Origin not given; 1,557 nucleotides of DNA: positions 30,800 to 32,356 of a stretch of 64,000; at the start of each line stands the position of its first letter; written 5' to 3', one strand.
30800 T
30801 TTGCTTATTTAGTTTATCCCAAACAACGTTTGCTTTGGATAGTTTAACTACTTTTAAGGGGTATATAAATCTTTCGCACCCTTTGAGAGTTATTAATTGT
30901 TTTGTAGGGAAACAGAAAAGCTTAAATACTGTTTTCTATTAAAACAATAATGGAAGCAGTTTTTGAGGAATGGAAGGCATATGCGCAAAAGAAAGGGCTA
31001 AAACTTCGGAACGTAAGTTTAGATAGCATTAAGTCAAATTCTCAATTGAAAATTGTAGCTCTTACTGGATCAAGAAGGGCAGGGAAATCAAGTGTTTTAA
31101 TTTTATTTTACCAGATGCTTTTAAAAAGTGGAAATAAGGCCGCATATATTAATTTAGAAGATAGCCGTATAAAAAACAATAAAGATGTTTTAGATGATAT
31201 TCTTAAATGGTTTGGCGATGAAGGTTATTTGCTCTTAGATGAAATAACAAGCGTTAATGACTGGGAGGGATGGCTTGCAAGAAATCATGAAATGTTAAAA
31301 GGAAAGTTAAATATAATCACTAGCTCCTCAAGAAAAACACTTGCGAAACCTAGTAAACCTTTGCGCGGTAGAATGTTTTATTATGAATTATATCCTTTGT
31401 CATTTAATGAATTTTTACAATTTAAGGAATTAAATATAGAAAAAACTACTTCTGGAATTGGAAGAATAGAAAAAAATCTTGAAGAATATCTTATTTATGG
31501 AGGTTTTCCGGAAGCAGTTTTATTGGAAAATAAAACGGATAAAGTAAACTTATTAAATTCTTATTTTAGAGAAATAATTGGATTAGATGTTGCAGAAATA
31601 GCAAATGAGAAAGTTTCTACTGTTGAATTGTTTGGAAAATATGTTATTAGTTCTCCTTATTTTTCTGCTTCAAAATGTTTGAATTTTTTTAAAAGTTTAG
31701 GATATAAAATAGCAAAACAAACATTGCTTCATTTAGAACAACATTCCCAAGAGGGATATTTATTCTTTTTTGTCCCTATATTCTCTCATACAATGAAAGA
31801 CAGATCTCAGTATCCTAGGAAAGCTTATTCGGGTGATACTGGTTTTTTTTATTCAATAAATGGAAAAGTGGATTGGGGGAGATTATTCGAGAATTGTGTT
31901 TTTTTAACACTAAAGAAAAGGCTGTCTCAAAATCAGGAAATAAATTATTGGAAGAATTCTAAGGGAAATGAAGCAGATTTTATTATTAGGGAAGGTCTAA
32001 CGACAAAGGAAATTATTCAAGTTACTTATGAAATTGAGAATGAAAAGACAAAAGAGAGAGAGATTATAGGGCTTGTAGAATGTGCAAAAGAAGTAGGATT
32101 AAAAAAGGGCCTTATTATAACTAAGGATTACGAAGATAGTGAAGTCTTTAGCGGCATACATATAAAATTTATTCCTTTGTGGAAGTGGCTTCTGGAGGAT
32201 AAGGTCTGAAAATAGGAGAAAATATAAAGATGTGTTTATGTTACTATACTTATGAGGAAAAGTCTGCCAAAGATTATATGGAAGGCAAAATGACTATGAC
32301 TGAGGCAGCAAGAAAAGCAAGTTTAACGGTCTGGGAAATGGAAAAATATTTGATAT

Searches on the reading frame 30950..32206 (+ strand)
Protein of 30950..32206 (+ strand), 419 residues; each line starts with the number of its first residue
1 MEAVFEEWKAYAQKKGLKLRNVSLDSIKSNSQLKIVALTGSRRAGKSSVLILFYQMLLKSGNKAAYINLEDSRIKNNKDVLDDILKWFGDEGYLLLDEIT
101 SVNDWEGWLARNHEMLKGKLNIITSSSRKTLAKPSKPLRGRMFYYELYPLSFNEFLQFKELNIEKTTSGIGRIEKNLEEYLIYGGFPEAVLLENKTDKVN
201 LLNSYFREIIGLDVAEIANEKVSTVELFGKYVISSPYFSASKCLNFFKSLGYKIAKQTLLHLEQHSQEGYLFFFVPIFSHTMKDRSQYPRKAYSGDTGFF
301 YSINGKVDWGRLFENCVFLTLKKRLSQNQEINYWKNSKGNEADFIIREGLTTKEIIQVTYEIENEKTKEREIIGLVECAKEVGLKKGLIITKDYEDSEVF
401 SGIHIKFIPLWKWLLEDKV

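Call 61: search_protein_families(library=pfam, proteins=[window:30950-32206:+], max_evalue=0.0001)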
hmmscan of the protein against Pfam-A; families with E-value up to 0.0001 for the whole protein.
window:30950-32206:+ (419 aa): 2 families
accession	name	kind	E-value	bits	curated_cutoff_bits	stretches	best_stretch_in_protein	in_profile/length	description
PF13173.12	AAA_14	-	3.1e-24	85.9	27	1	34-156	3-129/129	AAA domain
PF13635.12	DUF4143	-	8.3e-09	35.8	28.1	1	254-354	42-153/160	Domain of unknown function (DUF4143)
